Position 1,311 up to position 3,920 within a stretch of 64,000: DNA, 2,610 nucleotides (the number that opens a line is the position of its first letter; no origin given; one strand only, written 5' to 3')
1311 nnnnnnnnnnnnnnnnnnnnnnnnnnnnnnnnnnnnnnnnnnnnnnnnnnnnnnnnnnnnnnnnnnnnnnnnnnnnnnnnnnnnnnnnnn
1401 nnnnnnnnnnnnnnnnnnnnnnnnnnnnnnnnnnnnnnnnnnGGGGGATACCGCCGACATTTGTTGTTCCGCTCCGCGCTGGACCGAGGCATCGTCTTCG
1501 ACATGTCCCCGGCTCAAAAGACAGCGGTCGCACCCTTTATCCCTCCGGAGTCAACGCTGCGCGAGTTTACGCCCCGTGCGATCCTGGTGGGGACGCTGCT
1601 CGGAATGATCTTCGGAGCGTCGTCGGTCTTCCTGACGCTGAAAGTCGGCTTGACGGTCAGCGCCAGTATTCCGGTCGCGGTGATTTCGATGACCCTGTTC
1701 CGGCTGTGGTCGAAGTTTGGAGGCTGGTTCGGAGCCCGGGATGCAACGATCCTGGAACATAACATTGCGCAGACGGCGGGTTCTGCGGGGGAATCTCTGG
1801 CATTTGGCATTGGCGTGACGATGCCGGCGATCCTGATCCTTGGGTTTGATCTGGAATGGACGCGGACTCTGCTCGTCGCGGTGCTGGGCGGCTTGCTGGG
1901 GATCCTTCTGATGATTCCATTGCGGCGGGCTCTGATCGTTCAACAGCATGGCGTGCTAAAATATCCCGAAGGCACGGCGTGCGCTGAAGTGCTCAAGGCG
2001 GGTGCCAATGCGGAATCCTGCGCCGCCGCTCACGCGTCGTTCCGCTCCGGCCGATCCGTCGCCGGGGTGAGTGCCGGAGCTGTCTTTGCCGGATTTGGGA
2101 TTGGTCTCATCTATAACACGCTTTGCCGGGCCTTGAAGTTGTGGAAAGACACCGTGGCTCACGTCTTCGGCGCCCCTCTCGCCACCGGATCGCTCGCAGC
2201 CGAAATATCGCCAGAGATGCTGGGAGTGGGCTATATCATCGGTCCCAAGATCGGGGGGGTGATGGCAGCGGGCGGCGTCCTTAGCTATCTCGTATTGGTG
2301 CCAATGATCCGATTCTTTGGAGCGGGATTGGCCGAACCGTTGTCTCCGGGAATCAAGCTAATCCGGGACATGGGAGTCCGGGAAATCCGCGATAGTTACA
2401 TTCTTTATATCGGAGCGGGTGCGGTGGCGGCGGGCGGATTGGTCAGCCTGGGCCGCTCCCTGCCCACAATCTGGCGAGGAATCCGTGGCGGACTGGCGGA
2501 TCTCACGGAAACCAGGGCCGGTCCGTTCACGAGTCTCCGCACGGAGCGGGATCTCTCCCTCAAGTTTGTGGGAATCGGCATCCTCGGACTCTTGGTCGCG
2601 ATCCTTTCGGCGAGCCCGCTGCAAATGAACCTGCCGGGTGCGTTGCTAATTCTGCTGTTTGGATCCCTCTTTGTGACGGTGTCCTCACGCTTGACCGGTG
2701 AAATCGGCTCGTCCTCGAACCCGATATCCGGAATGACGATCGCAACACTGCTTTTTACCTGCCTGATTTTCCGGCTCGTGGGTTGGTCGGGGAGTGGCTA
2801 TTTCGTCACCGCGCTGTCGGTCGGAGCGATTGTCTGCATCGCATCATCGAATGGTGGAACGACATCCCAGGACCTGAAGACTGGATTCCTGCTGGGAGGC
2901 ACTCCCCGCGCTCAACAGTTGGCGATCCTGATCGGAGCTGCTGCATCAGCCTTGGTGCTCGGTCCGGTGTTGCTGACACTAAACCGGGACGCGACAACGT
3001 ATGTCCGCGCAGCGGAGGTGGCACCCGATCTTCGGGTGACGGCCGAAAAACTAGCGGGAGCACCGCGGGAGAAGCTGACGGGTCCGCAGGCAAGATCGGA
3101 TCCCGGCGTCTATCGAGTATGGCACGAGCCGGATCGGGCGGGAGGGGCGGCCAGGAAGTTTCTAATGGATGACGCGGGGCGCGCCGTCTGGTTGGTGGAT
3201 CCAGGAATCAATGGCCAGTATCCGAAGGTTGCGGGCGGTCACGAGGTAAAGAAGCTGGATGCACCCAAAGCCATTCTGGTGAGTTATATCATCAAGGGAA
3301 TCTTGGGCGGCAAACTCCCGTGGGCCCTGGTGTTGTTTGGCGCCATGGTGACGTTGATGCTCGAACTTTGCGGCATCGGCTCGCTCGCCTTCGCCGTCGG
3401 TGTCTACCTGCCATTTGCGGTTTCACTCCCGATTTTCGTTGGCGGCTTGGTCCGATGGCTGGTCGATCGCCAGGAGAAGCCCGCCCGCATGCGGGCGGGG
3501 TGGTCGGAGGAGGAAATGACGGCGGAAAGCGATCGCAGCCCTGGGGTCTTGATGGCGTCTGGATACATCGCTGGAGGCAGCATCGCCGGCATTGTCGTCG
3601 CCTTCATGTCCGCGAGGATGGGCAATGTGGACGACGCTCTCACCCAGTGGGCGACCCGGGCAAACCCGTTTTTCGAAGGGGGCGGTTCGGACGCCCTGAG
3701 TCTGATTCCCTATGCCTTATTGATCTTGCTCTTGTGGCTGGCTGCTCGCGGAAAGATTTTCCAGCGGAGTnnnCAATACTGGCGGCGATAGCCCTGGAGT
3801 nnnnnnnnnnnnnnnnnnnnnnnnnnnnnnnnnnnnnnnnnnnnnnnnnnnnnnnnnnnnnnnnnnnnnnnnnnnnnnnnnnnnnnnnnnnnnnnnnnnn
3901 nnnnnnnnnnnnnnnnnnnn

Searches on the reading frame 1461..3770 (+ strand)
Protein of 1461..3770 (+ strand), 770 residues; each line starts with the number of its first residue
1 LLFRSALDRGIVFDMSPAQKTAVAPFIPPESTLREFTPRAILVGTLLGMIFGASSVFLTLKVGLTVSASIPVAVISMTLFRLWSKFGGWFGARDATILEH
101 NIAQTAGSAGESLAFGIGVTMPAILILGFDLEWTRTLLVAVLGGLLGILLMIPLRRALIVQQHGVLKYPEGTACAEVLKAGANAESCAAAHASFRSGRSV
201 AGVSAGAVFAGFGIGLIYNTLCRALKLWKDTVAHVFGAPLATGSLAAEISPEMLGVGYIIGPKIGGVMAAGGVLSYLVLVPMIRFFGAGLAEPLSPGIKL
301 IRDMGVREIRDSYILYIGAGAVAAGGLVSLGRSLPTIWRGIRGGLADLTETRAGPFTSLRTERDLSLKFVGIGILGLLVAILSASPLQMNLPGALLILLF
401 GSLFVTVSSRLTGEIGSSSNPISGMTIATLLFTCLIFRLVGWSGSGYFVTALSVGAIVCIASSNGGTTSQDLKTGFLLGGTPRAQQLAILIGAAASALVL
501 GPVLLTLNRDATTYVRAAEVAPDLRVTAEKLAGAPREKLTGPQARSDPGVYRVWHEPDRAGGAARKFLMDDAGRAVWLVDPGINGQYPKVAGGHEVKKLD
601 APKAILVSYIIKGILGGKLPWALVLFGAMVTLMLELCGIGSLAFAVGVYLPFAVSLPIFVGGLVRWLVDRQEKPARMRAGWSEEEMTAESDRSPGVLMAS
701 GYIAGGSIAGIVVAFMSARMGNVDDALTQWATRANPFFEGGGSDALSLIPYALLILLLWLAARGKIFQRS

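Call 36: search_protein_families(library=pfam, proteins=[window:1461-3770:+], max_evalue=0.001)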
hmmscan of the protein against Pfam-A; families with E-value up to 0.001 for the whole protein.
window:1461-3770:+ (770 aa): 1 family
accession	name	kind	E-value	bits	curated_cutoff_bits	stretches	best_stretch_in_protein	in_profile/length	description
PF03169.20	OPT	-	1.7e-89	301.6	25.8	2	35-513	1-496/623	OPT oligopeptide transporter protein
